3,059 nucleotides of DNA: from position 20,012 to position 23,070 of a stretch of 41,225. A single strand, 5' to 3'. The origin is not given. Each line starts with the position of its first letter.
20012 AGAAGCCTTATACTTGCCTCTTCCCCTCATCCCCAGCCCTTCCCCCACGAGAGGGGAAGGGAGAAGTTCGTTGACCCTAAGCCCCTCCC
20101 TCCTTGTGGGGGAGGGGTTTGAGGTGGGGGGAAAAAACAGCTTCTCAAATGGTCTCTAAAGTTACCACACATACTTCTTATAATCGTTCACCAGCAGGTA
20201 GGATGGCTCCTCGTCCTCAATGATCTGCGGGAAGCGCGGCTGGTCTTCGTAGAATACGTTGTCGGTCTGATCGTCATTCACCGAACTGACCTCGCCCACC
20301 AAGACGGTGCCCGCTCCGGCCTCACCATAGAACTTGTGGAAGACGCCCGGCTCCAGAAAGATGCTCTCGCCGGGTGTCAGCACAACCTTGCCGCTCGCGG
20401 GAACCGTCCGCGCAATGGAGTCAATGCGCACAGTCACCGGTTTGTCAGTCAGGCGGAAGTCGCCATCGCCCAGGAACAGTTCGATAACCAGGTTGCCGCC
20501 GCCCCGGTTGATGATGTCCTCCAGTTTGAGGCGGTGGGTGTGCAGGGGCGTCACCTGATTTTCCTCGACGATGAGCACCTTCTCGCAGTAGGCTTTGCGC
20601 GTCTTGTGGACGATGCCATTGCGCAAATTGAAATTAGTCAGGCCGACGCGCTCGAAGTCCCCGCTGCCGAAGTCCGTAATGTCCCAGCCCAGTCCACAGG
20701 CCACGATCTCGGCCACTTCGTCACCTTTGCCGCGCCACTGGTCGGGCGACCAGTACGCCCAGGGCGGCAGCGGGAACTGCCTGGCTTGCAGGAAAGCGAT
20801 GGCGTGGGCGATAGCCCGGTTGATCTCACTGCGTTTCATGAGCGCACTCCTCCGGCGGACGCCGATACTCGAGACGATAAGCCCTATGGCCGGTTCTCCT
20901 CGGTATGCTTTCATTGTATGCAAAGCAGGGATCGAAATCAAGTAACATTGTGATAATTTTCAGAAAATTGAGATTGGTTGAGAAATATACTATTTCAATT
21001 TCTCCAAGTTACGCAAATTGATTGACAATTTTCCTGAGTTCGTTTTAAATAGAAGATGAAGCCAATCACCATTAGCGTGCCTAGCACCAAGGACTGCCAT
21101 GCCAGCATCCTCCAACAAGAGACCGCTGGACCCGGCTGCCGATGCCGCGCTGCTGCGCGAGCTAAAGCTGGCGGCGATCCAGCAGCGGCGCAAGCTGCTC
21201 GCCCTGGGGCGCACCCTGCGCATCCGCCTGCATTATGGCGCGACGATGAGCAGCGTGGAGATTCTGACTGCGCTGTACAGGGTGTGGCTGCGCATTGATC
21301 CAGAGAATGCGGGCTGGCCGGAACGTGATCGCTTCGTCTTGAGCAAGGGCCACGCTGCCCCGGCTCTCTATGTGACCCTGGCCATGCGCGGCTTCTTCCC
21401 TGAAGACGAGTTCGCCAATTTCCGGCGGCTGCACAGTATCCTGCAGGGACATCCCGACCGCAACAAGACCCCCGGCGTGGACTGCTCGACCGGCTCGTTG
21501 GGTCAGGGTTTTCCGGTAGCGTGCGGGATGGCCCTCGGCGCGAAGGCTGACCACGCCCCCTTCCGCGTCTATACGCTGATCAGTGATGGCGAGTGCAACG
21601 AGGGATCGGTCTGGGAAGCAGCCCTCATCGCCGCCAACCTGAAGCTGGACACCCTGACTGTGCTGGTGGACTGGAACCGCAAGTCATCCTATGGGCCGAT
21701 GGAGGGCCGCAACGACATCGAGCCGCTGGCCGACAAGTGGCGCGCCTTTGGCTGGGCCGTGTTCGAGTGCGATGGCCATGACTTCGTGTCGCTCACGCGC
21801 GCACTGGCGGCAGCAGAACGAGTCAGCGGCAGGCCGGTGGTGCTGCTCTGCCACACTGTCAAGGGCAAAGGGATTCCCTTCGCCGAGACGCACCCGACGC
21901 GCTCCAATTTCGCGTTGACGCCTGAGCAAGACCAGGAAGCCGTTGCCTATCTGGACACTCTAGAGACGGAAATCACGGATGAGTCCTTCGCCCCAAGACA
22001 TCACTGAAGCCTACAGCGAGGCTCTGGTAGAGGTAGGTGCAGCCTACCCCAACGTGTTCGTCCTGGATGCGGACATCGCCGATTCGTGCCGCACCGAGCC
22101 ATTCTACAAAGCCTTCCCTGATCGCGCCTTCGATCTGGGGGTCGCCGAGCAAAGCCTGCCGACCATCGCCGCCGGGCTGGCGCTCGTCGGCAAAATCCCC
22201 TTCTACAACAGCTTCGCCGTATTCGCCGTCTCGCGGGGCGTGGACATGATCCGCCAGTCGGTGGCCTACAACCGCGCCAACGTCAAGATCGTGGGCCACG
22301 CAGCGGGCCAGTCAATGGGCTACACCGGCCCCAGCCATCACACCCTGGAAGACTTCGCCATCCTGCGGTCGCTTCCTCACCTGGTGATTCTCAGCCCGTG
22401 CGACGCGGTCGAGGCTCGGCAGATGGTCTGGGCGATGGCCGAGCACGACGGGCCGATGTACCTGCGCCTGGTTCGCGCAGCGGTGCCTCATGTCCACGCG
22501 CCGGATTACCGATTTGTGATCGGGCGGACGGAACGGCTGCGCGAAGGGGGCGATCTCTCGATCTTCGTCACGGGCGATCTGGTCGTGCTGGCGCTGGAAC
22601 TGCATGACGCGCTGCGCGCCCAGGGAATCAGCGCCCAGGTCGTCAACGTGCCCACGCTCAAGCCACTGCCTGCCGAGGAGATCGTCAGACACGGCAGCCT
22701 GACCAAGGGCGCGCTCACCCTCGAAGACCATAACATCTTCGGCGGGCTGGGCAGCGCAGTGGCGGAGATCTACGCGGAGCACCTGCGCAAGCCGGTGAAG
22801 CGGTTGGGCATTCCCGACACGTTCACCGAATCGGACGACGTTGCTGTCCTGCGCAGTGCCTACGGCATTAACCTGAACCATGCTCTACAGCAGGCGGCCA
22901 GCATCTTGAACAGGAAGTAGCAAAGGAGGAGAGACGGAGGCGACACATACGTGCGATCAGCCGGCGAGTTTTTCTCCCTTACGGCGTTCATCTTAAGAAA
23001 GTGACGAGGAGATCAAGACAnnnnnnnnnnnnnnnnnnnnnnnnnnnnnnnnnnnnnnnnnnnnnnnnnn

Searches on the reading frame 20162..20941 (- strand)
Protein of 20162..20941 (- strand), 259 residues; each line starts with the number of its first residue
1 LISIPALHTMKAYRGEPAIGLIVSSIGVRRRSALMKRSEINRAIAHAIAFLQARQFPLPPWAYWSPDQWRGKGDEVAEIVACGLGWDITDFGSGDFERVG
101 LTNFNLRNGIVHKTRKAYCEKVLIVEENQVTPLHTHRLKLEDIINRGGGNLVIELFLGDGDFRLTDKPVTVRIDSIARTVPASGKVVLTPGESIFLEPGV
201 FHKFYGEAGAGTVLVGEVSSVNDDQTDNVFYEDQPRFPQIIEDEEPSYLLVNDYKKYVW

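Call 8: search_protein_families(library=pfam, proteins=[window:20162-20941:-])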
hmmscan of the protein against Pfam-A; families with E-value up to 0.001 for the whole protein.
window:20162-20941:- (259 aa): 1 family
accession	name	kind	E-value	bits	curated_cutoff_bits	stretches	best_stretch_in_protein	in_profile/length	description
PF07385.18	Lyx_isomer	-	4.2e-89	298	20.8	1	35-254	1-222/222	D-lyxose isomerase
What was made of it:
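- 20162..20941 (-): D-lyxose/D-mannose isomerase. The likely start is the ATG at 20839, which gives 225 aa as in orthologs. Pfam Lyx_isomer E 4e-89 (call 8).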

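Call 41: search_protein_families(library=ncbifam, proteins=[window:20162-20941:-], max_evalue=0.00001)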
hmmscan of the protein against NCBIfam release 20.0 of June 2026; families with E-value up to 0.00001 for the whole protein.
window:20162-20941:- (259 aa): 1 family
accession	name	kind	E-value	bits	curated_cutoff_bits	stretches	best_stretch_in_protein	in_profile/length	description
NF051472.1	LyManIsomGneg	equivalog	1.2e-75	253.9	350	1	35-257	1-226/227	D-lyxose/D-mannose isomerase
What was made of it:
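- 20162..20941 (-): NCBIfam NF051472 scores 254 bits, below its 350-bit cut-off (call 41).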

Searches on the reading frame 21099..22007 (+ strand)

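Call 8: search_protein_families(library=pfam, proteins=[window:21099-22007:+])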
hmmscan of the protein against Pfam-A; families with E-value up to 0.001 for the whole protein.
window:21099-22007:+ (302 aa): 3 families
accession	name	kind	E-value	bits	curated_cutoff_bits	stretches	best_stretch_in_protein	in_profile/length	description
PF00456.26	Transketolase_N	-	1.7e-46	159.2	22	1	45-265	24-255/334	Transketolase, thiamine diphosphate binding domain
PF00676.26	E1_dh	-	1.1e-06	28.4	22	1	131-241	100-209/300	Dehydrogenase E1 component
PF13292.11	DXP_synthase_N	-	1.9e-06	27.8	21.2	1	40-194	34-172/274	1-deoxy-D-xylulose-5-phosphate synthase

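Call 41: search_protein_families(library=ncbifam, proteins=[window:21099-22007:+], max_evalue=0.00001)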
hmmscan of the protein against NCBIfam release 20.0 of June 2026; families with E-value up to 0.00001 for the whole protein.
window:21099-22007:+ (302 aa): 10 families
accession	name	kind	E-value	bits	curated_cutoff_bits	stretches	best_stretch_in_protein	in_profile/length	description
NF004559.0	PRK05899.2-5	equivalog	6.7e-77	259.2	488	1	44-296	39-289/627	transketolase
NF004556.0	PRK05899.2-2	equivalog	6.4e-60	203.1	575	1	20-286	15-277/639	transketolase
TIGR00232.1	tktlase_bact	equivalog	2.4e-46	158.4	682.25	1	45-275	22-263/654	transketolase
NF004558.0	PRK05899.2-4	equivalog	1.2e-38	133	788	1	45-267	25-253/651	transketolase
TIGR00759.1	aceE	equivalog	5.7e-13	47.7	859.9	1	45-222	103-287/885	pyruvate dehydrogenase (acetyl-transferring), homodimeric type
TIGR03186.1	AKGDH_not_PDH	exception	2.1e-09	36.2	1408.3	0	45-222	99-287/889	alpha-ketoglutarate dehydrogenase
TIGR03182.1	PDH_E1_alph_y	equivalog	8.1e-09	34.8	393.85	1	132-272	110-252/315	pyruvate dehydrogenase (acetyl-transferring) E1 component subunit alpha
TIGR00204.1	dxs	equivalog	1.9e-07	30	465.95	0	44-191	38-170/616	1-deoxy-D-xylulose-5-phosphate synthase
TIGR03181.1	PDH_E1_alph_x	equivalog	6e-07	28.7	411.35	1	134-239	124-228/341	pyruvate dehydrogenase (acetyl-transferring) E1 component subunit alpha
NF003933.0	PRK05444.2-2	equivalog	1.7e-06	26.9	395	1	20-269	23-264/606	1-deoxy-D-xylulose-5-phosphate synthase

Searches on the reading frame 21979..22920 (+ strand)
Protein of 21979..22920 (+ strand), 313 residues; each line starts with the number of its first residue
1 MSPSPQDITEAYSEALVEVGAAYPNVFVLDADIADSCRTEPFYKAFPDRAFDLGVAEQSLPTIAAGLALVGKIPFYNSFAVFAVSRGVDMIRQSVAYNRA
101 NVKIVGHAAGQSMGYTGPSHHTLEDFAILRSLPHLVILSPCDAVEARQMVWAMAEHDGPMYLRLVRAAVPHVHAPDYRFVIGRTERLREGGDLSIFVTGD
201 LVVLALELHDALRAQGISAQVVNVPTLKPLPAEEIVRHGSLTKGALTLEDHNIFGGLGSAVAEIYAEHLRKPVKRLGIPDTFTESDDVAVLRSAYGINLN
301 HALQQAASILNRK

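Call 8: search_protein_families(library=pfam, proteins=[window:21979-22920:+])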
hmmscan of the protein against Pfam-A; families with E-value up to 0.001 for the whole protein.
window:21979-22920:+ (313 aa): 3 families
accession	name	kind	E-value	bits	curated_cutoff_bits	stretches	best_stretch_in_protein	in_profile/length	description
PF02779.29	Transket_pyr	-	7.4e-33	114.1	27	1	6-169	3-172/174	Transketolase, pyrimidine binding domain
PF02780.25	Transketolase_C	-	3e-23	82.5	25.9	1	182-300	1-122/124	Transketolase, C-terminal domain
PF17147.9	PFOR_II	-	0.00023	21.9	27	1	195-268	5-78/102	Pyruvate:ferredoxin oxidoreductase core domain II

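Call 41: search_protein_families(library=ncbifam, proteins=[window:21979-22920:+], max_evalue=0.00001)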
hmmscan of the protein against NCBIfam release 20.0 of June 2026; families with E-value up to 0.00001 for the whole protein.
window:21979-22920:+ (313 aa): 9 families
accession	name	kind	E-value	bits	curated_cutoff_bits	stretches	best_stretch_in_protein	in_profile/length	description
NF004559.0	PRK05899.2-5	equivalog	2.5e-71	240.7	488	1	10-311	322-625/627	transketolase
TIGR00204.1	dxs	equivalog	7e-46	156.9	465.95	1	6-301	310-606/616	1-deoxy-D-xylulose-5-phosphate synthase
NF004556.0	PRK05899.2-2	equivalog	7.6e-40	136.8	575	1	7-307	323-635/639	transketolase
NF003933.0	PRK05444.2-2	equivalog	9e-33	113.6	395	1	13-308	300-603/606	1-deoxy-D-xylulose-5-phosphate synthase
NF008968.0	PRK12315.1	subfamily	1.5e-25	89.5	510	1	8-304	281-575/582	1-deoxy-D-xylulose-5-phosphate synthase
TIGR00232.1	tktlase_bact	equivalog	3e-22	78.7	682.25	1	13-310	356-653/654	transketolase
NF004558.0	PRK05899.2-4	equivalog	7.6e-15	54.3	788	1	28-305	365-645/651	transketolase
NF006667.0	PRK09212.1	subfamily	6.6e-14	51.5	321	1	10-281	8-289/327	pyruvate dehydrogenase complex E1 component subunit beta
NF008854.0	PRK11892.1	equivalog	9.6e-13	47.6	454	1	8-299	144-443/464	pyruvate dehydrogenase complex E1 component subunit beta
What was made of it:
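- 21099..22920 (+): Split transketolase: N-terminal subunit 21099-22007 and C-terminal subunit 21979-22920. Calls 8, 41.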
